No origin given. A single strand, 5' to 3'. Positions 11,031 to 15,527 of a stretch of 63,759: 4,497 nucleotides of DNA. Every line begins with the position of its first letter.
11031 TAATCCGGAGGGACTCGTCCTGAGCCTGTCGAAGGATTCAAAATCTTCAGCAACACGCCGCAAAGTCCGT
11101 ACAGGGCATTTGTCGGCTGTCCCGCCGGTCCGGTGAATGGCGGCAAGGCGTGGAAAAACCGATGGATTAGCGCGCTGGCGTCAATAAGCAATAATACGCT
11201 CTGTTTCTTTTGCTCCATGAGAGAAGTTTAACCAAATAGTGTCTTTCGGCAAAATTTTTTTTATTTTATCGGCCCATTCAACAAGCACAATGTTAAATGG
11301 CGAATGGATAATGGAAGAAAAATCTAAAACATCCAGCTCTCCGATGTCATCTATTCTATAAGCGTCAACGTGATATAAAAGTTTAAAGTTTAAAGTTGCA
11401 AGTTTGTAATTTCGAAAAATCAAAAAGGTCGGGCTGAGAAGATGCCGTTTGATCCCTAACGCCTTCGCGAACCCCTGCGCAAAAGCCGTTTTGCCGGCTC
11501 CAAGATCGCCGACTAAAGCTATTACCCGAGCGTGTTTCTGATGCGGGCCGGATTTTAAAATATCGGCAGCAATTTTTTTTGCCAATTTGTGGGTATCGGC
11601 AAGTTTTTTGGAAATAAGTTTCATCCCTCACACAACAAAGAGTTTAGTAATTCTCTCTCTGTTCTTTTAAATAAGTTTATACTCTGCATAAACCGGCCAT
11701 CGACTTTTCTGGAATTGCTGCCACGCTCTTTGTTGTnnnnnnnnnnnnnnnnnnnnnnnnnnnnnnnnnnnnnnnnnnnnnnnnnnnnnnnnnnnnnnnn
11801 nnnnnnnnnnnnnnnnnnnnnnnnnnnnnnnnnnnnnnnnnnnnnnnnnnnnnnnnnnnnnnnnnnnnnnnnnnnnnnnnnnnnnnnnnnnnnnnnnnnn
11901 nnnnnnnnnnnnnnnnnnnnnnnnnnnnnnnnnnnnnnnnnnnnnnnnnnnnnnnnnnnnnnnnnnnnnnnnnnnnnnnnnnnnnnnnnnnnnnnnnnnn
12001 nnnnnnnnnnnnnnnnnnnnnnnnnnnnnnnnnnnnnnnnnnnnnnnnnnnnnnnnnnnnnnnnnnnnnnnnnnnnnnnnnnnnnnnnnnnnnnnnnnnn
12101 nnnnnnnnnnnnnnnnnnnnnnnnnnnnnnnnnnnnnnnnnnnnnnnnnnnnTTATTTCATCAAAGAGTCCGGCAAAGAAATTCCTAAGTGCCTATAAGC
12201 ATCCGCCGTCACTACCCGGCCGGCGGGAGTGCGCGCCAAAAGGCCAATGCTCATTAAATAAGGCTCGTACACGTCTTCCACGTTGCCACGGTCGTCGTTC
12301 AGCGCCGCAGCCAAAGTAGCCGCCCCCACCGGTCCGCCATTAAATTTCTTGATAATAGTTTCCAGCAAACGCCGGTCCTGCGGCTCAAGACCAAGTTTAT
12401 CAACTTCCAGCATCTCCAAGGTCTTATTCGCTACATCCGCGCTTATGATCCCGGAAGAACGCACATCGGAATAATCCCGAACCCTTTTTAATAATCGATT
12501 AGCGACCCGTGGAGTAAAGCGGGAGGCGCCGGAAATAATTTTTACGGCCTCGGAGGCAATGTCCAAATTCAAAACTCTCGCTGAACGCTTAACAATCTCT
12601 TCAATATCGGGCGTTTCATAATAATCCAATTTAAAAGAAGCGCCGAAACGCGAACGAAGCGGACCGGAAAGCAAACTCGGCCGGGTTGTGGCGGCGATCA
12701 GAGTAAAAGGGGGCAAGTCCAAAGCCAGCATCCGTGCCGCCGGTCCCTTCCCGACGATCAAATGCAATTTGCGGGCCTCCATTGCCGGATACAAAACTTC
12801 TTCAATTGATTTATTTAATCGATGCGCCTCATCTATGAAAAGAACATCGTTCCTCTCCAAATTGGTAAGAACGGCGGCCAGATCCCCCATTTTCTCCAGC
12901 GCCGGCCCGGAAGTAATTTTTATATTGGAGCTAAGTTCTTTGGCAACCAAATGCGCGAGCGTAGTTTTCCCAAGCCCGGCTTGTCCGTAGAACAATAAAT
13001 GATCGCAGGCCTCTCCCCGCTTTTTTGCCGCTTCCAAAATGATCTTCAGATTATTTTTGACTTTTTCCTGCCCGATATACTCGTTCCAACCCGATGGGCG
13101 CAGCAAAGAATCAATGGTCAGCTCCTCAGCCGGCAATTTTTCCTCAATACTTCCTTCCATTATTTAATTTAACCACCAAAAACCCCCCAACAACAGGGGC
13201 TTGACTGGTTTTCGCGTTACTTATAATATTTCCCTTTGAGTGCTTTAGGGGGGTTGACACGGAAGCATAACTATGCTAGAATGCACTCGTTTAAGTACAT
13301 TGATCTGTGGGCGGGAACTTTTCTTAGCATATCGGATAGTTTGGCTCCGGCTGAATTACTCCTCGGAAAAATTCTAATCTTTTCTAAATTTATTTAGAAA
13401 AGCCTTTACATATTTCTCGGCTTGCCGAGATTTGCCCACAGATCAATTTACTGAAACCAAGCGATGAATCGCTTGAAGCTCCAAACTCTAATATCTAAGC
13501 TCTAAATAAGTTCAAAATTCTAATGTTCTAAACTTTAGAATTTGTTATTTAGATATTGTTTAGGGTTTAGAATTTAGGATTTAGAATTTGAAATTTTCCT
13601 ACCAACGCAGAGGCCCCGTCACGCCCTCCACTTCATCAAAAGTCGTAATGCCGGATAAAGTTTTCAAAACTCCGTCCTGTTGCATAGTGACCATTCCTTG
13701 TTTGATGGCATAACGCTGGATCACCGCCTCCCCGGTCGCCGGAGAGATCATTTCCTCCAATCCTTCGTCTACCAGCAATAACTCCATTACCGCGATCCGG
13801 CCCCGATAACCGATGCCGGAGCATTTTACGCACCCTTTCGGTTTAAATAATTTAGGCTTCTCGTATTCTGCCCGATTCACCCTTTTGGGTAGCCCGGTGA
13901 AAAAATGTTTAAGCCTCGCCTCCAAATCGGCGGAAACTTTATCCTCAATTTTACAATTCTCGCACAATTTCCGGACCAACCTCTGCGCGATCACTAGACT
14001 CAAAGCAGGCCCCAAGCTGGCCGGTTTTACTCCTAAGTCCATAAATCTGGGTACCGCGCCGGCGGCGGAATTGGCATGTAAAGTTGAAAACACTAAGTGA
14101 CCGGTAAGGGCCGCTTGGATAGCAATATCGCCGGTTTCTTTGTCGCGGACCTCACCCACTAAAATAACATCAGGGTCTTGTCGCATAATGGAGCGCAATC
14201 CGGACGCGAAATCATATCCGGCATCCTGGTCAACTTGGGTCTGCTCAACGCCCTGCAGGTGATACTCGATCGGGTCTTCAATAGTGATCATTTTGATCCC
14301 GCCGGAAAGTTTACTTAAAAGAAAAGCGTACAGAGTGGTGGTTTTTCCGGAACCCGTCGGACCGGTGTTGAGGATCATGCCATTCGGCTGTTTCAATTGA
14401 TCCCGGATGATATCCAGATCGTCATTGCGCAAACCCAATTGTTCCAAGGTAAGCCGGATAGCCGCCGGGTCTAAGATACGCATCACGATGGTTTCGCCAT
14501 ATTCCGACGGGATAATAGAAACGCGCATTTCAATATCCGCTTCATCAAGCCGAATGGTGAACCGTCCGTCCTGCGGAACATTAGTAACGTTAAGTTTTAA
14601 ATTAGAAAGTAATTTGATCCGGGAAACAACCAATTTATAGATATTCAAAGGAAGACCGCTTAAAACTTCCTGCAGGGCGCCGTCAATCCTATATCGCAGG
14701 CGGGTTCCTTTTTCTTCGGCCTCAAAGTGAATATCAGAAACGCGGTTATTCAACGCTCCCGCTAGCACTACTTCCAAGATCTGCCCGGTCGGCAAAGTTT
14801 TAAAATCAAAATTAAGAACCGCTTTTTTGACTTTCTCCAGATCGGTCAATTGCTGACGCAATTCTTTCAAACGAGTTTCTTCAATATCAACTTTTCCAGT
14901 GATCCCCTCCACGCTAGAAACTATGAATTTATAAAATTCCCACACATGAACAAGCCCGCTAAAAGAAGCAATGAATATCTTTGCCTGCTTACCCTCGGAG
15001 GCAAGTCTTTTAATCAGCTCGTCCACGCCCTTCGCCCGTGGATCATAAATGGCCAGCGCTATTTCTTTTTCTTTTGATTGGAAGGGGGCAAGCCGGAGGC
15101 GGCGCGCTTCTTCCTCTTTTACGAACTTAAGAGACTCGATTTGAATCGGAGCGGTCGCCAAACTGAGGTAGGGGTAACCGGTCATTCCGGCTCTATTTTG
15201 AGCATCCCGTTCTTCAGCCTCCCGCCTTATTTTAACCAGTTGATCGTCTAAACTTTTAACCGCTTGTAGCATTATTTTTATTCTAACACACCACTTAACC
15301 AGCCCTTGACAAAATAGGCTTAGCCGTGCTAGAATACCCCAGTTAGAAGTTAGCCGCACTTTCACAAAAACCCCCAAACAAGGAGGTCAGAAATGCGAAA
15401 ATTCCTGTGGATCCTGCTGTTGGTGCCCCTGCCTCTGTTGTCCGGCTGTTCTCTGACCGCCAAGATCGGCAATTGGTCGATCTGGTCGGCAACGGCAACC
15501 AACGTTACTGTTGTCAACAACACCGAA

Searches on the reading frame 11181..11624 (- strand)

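Call 54: search_protein_families(library=pfam, proteins=[window:11181-11624:-], max_evalue=0.001)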
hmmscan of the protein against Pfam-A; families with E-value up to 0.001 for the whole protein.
window:11181-11624:- (147 aa): 1 family
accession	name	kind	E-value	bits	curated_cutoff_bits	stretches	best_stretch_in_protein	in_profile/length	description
PF02367.23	TsaE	-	4.7e-31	107.8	26.6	1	7-140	3-124/128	Threonylcarbamoyl adenosine biosynthesis protein TsaE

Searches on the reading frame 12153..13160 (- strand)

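Call 54: search_protein_families(library=pfam, proteins=[window:12153-13160:-], max_evalue=0.001)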
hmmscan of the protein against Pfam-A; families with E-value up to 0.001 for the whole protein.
window:12153-13160:- (335 aa): 11 families
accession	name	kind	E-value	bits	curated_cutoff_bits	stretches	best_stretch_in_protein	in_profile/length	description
PF05496.18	RuvB_N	-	2.1e-69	232.7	27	1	20-178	1-159/159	Holliday junction DNA helicase RuvB P-loop domain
PF17864.7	AAA_lid_4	-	5.5e-25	87.4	27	1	181-254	1-74/74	RuvB AAA lid domain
PF05491.19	RuvB_C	-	1e-20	73.8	24.7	1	255-325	1-71/72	RuvB C-terminal winged helix domain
PF00004.35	AAA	-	3.1e-19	70.1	21.2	1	55-179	1-130/131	ATPase family associated with various cellular activities (AAA)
PF07728.20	AAA_5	-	4.5e-09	36.9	22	1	54-172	1-139/139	AAA domain (dynein-related subfamily)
PF06068.19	TIP49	-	1.5e-05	24.8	23.8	1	27-83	25-81/347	TIP49 P-loop domain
PF13401.12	AAA_22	-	4.2e-05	24.3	27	0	52-79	5-35/130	AAA domain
PF00910.28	RNA_helicase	-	0.00013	22.9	21.5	1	56-132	2-80/105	RNA helicase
PF01078.27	Mg_chelatase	-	0.00036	20.4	20.3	0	29-74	6-44/207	Magnesium chelatase, subunit ChlI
PF13191.12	AAA_16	-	0.0004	21.4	32.6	0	30-79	4-51/167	AAA ATPase domain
PF05673.19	DUF815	-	0.0009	18.9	23.8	0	28-111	30-115/249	Protein of unknown function (DUF815)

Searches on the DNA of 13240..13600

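Call 116: search_rna_families(source=window, start=13240, end=13600, threshold=evalue, max_evalue=1)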
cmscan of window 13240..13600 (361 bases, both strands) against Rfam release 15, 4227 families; matches with E-value up to 1: 5.
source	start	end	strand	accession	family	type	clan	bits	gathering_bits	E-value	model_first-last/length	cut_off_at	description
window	13480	13584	+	RF04157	MIR9486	Gene; miRNA;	-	22.5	100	0.029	1-119/119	no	MIR9486 microRNA precursor family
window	13481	13585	-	RF04157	MIR9486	Gene; miRNA;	-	19.3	100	0.21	1-119/119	no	MIR9486 microRNA precursor family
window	13499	13554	+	RF03948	mir-5045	Gene; miRNA;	-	16.9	80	0.96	1-57/57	no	mir-5045 microRNA precursor family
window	13297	13449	+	RF00445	MIR399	Gene; miRNA;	-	16.2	57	0.58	1-117/117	no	mir-399 microRNA precursor family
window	13456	13546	+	RF02273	FsrA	Gene;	-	15.4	80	0.82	1-83/83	no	FsrA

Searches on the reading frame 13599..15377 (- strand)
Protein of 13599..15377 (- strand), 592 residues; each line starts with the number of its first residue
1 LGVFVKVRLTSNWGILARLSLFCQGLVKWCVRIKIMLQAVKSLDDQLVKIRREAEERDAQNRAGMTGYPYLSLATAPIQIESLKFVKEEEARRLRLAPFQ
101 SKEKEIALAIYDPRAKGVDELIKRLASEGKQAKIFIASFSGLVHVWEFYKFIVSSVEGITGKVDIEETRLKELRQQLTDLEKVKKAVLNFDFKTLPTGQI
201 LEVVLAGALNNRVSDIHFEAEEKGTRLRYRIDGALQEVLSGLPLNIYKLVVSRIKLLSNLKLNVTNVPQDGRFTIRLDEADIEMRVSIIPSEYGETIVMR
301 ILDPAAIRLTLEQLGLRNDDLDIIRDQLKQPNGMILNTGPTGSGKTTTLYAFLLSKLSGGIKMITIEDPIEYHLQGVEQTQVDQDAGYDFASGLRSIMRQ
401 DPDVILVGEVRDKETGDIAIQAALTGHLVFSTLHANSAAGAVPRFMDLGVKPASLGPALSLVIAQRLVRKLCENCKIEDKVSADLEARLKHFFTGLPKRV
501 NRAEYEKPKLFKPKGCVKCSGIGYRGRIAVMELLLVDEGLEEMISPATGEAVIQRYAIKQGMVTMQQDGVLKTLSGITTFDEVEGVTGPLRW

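Call 54: search_protein_families(library=pfam, proteins=[window:13599-15377:-], max_evalue=0.001)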
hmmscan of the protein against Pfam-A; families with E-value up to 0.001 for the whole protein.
window:13599-15377:- (592 aa): 2 families
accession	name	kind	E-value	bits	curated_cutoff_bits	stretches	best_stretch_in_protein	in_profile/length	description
PF00437.27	T2SSE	-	2.5e-117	392.1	24.9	1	199-584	10-369/370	Type II/IV secretion system protein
PF05157.20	MshEN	-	3.7e-05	24.1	23.1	1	67-137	2-71/90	MshEN domain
